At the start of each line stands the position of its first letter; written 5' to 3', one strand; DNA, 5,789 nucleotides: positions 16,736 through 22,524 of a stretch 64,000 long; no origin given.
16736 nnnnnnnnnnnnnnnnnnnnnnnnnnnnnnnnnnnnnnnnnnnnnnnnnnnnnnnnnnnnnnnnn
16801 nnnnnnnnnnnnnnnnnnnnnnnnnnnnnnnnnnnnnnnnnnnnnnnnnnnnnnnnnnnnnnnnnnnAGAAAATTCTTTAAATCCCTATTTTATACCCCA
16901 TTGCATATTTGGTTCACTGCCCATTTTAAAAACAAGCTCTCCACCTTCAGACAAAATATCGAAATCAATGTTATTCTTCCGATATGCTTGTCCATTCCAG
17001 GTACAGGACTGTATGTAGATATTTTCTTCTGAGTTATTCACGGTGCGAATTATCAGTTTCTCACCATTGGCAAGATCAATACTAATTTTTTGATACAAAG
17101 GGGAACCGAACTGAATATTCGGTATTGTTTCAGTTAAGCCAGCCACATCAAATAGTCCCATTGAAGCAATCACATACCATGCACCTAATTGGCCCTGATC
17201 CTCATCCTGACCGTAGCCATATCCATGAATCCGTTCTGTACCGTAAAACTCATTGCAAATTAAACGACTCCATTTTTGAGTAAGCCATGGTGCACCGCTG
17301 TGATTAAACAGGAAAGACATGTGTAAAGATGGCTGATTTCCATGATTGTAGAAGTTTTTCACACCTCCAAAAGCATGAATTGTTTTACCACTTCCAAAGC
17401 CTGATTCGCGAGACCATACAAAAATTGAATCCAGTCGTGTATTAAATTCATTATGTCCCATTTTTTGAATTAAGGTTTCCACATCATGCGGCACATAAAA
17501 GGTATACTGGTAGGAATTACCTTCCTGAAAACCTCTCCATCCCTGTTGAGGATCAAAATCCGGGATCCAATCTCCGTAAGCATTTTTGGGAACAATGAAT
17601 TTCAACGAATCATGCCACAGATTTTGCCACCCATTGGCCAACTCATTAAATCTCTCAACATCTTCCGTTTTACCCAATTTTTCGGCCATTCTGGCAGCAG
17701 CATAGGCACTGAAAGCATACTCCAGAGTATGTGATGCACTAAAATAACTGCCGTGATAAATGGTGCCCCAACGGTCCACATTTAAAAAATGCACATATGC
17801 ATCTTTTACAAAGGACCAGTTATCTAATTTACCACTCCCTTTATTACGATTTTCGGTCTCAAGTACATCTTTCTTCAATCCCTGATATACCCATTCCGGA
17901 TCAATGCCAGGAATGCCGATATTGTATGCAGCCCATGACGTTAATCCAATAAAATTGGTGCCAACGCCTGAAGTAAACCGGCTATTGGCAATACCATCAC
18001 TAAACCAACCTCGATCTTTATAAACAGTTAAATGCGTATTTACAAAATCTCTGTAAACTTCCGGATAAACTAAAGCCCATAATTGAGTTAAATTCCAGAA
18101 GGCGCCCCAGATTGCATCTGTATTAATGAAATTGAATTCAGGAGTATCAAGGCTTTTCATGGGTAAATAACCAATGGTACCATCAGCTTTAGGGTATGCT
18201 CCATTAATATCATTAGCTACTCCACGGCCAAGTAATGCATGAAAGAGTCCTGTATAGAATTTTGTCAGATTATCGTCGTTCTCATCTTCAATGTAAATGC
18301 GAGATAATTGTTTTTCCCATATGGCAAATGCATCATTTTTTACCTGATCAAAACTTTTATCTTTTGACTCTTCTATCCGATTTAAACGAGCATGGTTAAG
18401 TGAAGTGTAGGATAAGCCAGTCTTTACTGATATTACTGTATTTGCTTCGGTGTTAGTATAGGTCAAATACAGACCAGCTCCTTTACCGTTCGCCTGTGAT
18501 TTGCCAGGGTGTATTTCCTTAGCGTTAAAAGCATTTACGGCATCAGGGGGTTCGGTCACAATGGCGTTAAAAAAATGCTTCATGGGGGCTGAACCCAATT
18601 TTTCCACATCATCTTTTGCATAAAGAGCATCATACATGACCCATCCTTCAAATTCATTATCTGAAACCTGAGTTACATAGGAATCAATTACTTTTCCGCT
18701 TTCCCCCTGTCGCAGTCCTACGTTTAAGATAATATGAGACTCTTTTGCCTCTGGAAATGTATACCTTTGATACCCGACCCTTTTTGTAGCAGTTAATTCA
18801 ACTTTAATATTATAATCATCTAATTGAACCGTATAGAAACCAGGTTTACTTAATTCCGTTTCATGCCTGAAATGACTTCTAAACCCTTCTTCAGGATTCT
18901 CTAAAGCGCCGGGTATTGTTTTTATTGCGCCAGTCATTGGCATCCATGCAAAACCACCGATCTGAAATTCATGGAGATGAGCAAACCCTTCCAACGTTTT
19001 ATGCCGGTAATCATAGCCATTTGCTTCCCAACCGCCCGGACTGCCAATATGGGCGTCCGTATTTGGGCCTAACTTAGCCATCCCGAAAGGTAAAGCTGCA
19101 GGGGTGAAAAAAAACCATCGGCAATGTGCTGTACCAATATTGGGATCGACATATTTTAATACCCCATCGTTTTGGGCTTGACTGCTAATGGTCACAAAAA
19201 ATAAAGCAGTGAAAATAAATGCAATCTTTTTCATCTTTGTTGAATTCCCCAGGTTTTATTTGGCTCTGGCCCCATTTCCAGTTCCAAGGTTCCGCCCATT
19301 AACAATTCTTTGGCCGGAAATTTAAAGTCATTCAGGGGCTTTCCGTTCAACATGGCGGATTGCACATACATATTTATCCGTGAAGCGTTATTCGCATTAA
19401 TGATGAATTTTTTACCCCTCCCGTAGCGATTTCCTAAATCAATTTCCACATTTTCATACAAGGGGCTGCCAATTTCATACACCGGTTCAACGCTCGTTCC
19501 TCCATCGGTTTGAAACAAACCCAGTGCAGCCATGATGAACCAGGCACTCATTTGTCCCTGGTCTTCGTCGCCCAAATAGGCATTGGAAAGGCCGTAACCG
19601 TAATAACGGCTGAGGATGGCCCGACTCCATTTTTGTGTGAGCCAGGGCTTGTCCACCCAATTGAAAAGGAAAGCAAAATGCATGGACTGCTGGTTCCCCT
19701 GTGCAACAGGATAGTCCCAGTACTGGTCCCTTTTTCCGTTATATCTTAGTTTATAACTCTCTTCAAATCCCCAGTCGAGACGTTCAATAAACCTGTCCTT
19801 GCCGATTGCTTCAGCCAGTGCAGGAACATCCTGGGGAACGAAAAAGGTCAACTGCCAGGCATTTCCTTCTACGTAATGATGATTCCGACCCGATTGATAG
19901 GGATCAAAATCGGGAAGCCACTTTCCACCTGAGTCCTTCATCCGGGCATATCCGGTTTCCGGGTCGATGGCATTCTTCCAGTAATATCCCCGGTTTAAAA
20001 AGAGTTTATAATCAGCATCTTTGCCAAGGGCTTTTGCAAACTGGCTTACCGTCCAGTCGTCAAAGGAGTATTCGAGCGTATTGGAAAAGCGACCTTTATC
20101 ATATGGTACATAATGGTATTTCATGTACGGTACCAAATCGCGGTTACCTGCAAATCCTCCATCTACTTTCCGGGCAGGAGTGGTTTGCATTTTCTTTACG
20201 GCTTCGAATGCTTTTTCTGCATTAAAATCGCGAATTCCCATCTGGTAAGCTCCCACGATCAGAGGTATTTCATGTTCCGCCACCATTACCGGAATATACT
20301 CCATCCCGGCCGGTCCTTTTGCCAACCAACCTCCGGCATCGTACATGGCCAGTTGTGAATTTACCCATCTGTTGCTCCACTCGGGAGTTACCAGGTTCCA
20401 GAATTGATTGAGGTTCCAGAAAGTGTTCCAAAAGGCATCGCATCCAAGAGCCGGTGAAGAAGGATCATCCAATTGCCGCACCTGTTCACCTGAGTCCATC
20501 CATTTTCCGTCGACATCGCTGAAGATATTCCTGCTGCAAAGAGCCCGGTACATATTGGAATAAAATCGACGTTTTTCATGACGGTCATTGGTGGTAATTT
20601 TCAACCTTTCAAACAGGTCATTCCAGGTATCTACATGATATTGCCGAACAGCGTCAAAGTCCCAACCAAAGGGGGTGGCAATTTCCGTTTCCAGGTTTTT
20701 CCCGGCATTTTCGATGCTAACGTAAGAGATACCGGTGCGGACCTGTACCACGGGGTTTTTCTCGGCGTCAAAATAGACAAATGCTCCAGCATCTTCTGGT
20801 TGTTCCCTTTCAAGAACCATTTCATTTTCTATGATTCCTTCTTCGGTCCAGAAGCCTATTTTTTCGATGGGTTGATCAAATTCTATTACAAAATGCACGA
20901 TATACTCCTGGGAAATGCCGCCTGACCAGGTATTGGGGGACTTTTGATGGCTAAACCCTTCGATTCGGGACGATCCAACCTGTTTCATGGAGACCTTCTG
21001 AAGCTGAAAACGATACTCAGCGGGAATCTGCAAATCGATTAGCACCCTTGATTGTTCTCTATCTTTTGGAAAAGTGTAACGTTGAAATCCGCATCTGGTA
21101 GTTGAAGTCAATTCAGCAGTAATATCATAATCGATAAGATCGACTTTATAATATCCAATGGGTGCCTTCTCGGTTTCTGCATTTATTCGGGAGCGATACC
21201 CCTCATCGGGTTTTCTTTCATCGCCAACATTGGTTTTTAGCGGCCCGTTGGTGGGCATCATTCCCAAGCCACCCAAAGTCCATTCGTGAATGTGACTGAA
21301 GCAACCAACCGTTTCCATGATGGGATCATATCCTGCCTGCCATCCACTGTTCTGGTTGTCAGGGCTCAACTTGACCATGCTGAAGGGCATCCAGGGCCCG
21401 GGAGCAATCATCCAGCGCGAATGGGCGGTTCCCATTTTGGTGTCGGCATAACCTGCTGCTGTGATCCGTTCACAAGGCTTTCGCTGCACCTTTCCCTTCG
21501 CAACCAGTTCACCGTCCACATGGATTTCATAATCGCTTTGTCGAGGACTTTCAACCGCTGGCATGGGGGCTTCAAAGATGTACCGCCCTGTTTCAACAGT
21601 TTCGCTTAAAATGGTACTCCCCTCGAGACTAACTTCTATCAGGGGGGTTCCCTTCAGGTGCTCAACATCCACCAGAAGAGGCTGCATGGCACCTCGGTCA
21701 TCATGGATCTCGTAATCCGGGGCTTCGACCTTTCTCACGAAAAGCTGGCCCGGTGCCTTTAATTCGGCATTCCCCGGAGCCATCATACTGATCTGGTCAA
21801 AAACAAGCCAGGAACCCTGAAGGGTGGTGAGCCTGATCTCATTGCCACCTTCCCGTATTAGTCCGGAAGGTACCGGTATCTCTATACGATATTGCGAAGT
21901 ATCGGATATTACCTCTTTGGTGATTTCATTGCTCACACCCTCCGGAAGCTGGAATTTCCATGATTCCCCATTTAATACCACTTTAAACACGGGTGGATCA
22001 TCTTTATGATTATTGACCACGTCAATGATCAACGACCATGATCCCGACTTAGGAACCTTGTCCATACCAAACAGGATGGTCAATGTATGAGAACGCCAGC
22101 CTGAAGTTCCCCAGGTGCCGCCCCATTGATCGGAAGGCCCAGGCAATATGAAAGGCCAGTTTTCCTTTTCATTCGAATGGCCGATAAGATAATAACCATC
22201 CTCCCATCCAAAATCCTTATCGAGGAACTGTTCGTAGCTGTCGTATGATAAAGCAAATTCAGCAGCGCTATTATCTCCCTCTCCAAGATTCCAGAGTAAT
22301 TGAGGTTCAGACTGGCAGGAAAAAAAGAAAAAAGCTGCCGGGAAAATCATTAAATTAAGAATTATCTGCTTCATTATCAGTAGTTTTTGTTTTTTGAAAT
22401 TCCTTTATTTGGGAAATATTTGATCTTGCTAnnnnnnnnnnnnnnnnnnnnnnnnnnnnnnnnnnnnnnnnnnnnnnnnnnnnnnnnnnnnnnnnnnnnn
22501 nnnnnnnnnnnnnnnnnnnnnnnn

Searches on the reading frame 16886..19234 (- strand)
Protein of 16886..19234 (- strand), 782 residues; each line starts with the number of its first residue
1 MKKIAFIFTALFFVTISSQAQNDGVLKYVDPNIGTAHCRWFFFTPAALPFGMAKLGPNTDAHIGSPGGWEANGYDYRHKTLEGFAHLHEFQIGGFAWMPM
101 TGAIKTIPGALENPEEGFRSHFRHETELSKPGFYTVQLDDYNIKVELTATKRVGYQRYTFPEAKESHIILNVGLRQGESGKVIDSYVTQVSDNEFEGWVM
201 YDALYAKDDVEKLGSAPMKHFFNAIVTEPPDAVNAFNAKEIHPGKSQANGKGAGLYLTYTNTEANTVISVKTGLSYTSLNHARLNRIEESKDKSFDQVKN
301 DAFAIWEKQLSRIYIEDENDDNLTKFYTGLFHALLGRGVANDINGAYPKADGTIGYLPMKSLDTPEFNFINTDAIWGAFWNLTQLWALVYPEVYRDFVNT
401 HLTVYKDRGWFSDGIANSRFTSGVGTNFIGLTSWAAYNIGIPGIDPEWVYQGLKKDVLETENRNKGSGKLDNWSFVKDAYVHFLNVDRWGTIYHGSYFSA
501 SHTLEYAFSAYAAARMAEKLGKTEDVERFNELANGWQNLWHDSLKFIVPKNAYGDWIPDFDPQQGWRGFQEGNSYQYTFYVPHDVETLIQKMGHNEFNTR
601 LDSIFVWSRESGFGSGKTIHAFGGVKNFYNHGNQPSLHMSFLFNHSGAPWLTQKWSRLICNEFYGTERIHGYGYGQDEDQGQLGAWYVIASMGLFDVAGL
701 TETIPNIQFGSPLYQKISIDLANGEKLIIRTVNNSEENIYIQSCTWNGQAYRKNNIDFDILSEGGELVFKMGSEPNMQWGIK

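Call 9: search_protein_families(library=pfam, proteins=[window:16886-19234:-], max_evalue=0.001)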
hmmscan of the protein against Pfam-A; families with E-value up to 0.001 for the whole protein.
window:16886-19234:- (782 aa): 2 families
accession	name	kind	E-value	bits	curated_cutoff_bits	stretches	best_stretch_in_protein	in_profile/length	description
PF07971.18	Glyco_hydro_92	-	3.2e-119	399.4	24.6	1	282-773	2-464/464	Glycosyl hydrolase family 92 catalytic domain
PF17678.7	Glyco_hydro_92N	-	2.5e-58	198.2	34.5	1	28-275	1-236/236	Glycosyl hydrolase family 92 N-terminal domain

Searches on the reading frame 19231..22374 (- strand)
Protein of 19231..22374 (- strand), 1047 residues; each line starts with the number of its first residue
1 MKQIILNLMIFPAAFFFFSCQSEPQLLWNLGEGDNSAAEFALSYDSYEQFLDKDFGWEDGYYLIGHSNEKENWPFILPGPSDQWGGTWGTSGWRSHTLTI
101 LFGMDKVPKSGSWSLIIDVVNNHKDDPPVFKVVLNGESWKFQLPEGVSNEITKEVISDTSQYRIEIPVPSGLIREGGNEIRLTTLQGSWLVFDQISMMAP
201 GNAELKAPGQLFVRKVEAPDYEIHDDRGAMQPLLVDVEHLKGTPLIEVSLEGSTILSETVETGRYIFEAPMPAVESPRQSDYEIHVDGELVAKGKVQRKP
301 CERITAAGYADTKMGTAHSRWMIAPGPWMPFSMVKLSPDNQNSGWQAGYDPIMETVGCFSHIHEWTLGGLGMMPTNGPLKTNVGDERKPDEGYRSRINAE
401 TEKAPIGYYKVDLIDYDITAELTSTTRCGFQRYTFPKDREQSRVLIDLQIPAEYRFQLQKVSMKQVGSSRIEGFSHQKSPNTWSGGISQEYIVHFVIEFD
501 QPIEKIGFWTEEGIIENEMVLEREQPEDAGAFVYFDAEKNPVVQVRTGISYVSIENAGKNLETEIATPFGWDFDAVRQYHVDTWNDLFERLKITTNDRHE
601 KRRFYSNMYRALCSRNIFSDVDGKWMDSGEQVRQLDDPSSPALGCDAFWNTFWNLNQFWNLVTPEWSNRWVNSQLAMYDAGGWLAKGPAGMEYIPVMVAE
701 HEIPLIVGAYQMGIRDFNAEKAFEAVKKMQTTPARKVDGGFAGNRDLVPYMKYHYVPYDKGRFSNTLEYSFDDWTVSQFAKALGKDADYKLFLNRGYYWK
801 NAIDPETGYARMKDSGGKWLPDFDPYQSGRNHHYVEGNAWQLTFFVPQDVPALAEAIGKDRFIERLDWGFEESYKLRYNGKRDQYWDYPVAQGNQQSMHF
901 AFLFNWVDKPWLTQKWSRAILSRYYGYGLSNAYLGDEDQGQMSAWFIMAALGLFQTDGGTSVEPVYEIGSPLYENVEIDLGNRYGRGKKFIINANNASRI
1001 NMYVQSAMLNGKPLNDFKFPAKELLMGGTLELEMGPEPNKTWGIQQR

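Call 9: search_protein_families(library=pfam, proteins=[window:19231-22374:-], max_evalue=0.001)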
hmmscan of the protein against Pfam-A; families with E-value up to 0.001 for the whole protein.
window:19231-22374:- (1047 aa): 3 families
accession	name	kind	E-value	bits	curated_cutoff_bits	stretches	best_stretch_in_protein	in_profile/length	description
PF07971.18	Glyco_hydro_92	-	4.3e-136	455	24.6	1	556-1036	1-464/464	Glycosyl hydrolase family 92 catalytic domain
PF17678.7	Glyco_hydro_92N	-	1.5e-58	198.9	34.5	1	309-550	1-236/236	Glycosyl hydrolase family 92 N-terminal domain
PF14683.12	CBM-like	-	1.5e-16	61.2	27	1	27-196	2-159/160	Polysaccharide lyase family 4, domain III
